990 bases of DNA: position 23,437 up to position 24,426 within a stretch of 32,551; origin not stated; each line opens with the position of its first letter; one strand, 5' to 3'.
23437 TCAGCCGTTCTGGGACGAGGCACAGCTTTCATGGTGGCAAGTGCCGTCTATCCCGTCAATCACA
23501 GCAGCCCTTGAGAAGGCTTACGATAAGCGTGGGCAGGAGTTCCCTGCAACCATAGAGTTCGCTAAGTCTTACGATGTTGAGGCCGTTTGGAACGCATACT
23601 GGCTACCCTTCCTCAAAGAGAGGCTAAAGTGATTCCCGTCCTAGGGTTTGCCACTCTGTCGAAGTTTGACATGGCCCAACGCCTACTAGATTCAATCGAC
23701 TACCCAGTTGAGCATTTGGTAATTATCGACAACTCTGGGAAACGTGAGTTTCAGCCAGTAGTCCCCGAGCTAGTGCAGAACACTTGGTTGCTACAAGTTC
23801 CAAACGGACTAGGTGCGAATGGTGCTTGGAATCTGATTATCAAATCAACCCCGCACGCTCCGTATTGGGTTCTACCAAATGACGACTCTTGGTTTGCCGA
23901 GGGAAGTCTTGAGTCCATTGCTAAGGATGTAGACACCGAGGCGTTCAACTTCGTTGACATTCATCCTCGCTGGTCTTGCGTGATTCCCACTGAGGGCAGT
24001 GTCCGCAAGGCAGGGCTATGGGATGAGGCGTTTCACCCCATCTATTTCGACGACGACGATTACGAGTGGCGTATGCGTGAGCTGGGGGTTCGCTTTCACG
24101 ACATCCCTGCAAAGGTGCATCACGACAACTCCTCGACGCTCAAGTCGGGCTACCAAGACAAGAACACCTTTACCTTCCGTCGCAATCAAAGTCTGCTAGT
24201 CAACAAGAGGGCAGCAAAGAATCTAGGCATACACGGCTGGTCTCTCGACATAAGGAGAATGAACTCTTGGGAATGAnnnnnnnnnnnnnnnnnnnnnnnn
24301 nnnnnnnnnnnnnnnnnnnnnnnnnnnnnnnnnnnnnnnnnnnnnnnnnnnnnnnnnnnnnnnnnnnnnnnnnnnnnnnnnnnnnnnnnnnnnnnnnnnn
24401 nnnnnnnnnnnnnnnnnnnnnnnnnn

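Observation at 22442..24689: Glycosyltransferase plus CDP-glycerol synthesis cassette embedded in the virion structural module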

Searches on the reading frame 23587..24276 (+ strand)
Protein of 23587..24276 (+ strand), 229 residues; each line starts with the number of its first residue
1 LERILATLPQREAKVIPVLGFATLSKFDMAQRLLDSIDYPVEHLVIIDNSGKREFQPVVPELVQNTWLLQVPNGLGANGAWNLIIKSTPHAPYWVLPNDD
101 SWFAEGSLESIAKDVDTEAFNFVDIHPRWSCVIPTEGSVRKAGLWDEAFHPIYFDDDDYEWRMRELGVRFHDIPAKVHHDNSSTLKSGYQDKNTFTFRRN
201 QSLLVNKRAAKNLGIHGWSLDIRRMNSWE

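Call 3: search_protein_families(library=pfam, proteins=[window:23587-24276:+], max_evalue=0.01)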
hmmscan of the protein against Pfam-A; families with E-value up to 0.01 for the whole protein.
window:23587-24276:+ (229 aa): 0 families

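Call 4: search_protein_families(library=phrogs, proteins=[window:23587-24276:+], max_evalue=0.001)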
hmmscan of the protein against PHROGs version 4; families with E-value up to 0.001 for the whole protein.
window:23587-24276:+ (229 aa): 1 family
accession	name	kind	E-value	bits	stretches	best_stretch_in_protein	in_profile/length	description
phrog_29879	-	moron, auxiliary metabolic gene and host takeover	3.5e-31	109.5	1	14-228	3-237/239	galactosyl transferase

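Call 5: search_protein_families(library=ncbifam, proteins=[window:23587-24276:+], max_evalue=0.01)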
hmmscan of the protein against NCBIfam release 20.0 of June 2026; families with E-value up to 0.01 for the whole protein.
window:23587-24276:+ (229 aa): 0 families

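Call 35: find_related_loci(query=window:23629-24276:+, collection=viral_contigs, flank=6000)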
Query window:23629-24276:+ (215 aa) in viral_contigs; peptide patterns used: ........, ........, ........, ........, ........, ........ (x = any residue, [..] = any of these).
67 stretches matched a pattern; 65 encode a relative of the query (tblastn E <= 1e-3); 65 distinct loci.
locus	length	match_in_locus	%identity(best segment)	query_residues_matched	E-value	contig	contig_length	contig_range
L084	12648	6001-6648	88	1-215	2e-131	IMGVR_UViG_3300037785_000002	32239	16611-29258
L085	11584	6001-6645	88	1-215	3e-131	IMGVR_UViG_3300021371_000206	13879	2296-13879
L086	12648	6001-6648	88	1-215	4e-131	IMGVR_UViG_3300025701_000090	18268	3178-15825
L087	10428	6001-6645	82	1-215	9e-124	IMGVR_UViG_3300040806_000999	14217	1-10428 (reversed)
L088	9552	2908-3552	82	1-215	9e-124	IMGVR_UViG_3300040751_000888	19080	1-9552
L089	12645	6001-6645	82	1-215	9e-124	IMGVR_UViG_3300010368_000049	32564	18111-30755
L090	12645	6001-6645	82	1-215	9e-124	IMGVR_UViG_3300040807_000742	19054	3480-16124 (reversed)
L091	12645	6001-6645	82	1-215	9e-124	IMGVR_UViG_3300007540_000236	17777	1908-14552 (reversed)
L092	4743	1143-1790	78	1-215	2e-116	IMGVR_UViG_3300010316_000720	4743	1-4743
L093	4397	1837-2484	77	1-215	4e-116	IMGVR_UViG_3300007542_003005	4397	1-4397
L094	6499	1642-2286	77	1-215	4e-115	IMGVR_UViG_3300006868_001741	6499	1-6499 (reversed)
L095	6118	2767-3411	77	1-215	4e-115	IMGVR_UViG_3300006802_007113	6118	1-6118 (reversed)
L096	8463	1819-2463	77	1-215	4e-115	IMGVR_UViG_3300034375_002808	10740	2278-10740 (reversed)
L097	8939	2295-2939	76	1-215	1e-113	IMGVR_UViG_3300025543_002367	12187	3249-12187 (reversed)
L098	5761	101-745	76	1-215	4e-113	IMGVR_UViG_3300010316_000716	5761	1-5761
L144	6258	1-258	66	130-215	1e-35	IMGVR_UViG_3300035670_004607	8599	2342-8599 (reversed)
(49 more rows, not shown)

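Call 38: search_protein_families(library=pfam, proteins=[window:23629-24276:+], max_evalue=0.1)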
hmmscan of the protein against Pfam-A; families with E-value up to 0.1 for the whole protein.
window:23629-24276:+ (215 aa): 0 families

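Call 58: find_homologous_proteins(query=window:23629-24276:+, max_evalue=0.00001)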
Query window:23629-24276:+ (215 aa): 1456 proteins with E <= 0.00001 among 1596 candidates; the best 120 are listed.
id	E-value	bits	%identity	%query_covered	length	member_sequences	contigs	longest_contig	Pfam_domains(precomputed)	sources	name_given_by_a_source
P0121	3.3e-132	457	89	100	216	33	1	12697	-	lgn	-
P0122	8.7e-132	455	88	100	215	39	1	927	-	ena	-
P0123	1.6e-126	438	85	100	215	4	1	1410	PF00535.33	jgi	jgi:GT2 family glycosyltransferase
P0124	5.2e-122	423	82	100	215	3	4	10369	-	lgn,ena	-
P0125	3.9e-120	417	82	100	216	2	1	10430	-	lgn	-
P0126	4.4e-116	404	83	93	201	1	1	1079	PF00535.33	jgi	jgi:GT2 family glycosyltransferase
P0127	7.2e-116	403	81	100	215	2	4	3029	-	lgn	-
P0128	1.1e-115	403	77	100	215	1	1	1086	-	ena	-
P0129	1.1e-115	403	80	100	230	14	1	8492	-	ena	-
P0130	1.6e-115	402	80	100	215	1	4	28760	-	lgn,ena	-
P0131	1.8e-115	402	78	100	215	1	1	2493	-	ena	-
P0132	2.7e-115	402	79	100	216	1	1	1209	-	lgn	-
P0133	3.2e-115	401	80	100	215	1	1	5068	-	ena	-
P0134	6.7e-115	400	79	100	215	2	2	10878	-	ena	-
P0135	1.1e-114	399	78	100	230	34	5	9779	-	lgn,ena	-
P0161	4.7e-112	391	77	100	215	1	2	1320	PF00535.33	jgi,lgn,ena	-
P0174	3.4e-111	388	74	100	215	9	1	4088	PF00535.33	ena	-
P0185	1.8e-110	386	74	100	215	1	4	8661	PF00535.33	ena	-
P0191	2.8e-110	385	74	100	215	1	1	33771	PF00535.33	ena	-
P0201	1.2e-109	383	75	100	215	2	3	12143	PF00535.33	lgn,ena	-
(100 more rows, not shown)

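Call 66: predict_structure(alignment_id=A2)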
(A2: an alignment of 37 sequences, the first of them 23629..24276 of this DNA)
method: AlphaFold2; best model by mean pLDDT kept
length: 215 residues; sequences in the alignment: 37
mean_pLDDT: 78.8   pTM: 0.80
mean pLDDT of the five models: 78.8, 73.0, 71.5, 62.2, 42.4
residues with pLDDT >= 90: 91; 70-90: 57; 50-70: 40; < 50: 27
segments of 3 or more residues with pLDDT < 50: 134-141, 170-179, 202-204, 212-215
pLDDT, mean of each block of 10 residues (from residue 1): 94 93 98 89 97 87 76 87 94 98 94 87 78 43 68 91 79 46 57 68 49 40
secondary structure, 60 per line:
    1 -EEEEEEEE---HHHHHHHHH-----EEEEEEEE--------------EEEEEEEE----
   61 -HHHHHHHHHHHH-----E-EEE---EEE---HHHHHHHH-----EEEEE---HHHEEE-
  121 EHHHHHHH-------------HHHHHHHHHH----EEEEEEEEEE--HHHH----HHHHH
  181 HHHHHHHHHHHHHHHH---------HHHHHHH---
elements in order: E2-9 H13-21 E27-34 E49-56 H62-73 E81-83 E87-89 H93-100 E106-110 E117-119 H122-128 H142-151 E156-165 H168-171 H176-196 H206-212

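Call 71: fold_search(model_id=the predicted structure, library=pdb)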
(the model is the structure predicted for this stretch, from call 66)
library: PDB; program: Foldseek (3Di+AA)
matches with E <= 10: 1291; with E <= 0.001: 245
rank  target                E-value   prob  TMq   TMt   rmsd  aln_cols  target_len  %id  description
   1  9jn3_A                2.1e-07  1.00  0.58  0.44   6.1       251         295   16  Crystal structure of AvpGT in complex with Ara-A (released 2025-01-29)
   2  9jma_A                3.0e-07  1.00  0.62  0.46   4.9       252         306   15  Crystal structure of glycosyltransferase AvpGT (released 2025-01-29)
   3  9jn3_B                1.4e-06  1.00  0.60  0.45   5.2       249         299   16  Crystal structure of AvpGT in complex with Ara-A (released 2025-01-29)
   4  9omn_B                5.3e-06  1.00  0.54  0.44   5.5       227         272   12  WrtF fucosyltransferase - GDP-2-deoxy-2-fluoro-beta-L-fucose (released 2025-10-29)
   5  9h6l_A                5.6e-06  1.00  0.59  0.30   4.6       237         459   16  Human B4GALNT1 in Complex with UDP (released 2025-07-16)
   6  9dtp_C                7.2e-06  1.00  0.60  0.23   4.4       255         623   15  GlfT2 from Nocardia brasiliensis (released 2025-10-08)
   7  9nj1_A                9.8e-06  1.00  0.58  0.22   4.8       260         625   15  GlfT2 from Nocardia brasiliensis Bound to Galf Tetrasaccharide (released 2026-03-11)
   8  9h6k_A                1.3e-05  1.00  0.58  0.29   4.4       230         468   15  Human B4GALNT1 in Complex with UDP-GalNac (released 2025-07-16)
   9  9h6j_A                1.6e-05  1.00  0.56  0.29   5.6       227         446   15  Human B4GALNT1 Apo Structure (released 2025-07-16)
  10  7sp8_A                2.1e-05  1.00  0.53  0.25   5.9       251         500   10  Chlorella virus Hyaluronan Synthase bound to UDP-GlcNAc (released 2022-04-06)
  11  9h6j_B                2.2e-05  1.00  0.56  0.29   5.7       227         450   16  Human B4GALNT1 Apo Structure (released 2025-07-16)
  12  9omm_A                2.5e-05  1.00  0.56  0.48   5.5       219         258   12  WrtF fucosyltransferase - tetrasaccharide product (released 2025-10-29)
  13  6p61_C                2.8e-05  1.00  0.51  0.57   4.9       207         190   13  Structure of a Glycosyltransferase from Leptospira borgpetersenii serovar Hardjo-bovis (strain JB197) (released 2019-07-10)
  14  7sp9_A                2.8e-05  1.00  0.52  0.25   6.1       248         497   12  Chlorella virus Hyaluronan Synthase in the GlcNAc-primed channel-closed state (released 2022-04-06)
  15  3sxc                  3.0e-05  1.00  0.41  0.34   6.9       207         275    8  Crystal structure of BBBB+UDP+Gal with Glycerol as the cryoprotectant (released 2012-02-29)
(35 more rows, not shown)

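Call 100: search_dna_similar(query=window:23629-24276:+, collection=phages, mode=protein, max_rows=30, max_evalue=0.001)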
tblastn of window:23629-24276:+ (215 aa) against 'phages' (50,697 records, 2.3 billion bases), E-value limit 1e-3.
Records with a match: 3; places in all: 3; records where one place covers at least 80% of the query: 3.
Best place of each record, by identity: <60% 3.
By first word of the organism name: Synechococcus 2; Pontimonas 1.
By host as written in the record: Synechococcus sp. CB0101 2; Pontimonas salivibrio CL-TW6 1.
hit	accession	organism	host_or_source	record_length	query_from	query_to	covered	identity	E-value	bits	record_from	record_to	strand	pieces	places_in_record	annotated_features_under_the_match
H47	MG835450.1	Pontimonas phage phiPsal1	Pontimonas salivibrio CL-TW6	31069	1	214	100%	35.2%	1e-32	129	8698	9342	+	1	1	GT2 family glycosyltransferase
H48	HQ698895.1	Synechococcus phage S-CBS4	Synechococcus sp. CB0101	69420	5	193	88%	28.6%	3e-8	59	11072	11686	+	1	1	hypothetical protein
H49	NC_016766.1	Synechococcus phage S-CBS4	Synechococcus sp. CB0101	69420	5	193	88%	28.6%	3e-8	59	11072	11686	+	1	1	galactosyl transferase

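Call 102: get_annotated_region(hit=H49, flank=5000)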
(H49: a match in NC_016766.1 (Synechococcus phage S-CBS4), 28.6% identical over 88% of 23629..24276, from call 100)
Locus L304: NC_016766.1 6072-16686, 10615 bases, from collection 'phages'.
description: Synechococcus phage S-CBS4, complete genome.
organism: Synechococcus phage S-CBS4 (NCBI taxid 756275)
taxonomy: Viruses; Duplodnaviria; Heunggongvirae; Uroviricota; Caudoviricetes
host: Synechococcus sp. CB0101; source: -; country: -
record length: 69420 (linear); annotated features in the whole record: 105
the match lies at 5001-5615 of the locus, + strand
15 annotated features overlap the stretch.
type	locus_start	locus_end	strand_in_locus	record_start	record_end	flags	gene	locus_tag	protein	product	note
CDS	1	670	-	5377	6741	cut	terL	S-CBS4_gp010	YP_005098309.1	terminase large subunit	-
CDS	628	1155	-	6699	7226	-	-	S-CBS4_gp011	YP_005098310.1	hypothetical protein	-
CDS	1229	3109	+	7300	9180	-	-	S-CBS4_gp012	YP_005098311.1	portal protein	-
CDS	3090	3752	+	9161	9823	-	-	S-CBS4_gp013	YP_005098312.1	hypothetical protein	-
CDS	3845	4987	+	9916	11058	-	-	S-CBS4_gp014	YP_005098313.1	glycosyltransferase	-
CDS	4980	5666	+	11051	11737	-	-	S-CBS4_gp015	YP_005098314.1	galactosyl transferase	-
CDS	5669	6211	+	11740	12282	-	-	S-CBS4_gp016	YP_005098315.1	SAM-dependent methyltransferase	-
CDS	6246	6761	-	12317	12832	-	-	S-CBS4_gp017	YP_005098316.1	HNH endonuclease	-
CDS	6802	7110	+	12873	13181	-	-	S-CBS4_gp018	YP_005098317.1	hypothetical protein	-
CDS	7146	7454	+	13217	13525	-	-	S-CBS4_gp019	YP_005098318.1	hypothetical protein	-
CDS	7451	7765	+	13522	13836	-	-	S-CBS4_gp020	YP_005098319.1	hypothetical protein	-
CDS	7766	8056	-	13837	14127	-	-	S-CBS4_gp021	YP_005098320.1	transcriptional repressor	-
CDS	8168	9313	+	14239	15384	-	-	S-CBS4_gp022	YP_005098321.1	head maturation protease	-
CDS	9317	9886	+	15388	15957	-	-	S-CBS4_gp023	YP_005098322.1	hypothetical protein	-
CDS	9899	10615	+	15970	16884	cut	-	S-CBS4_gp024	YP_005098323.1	major head protein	-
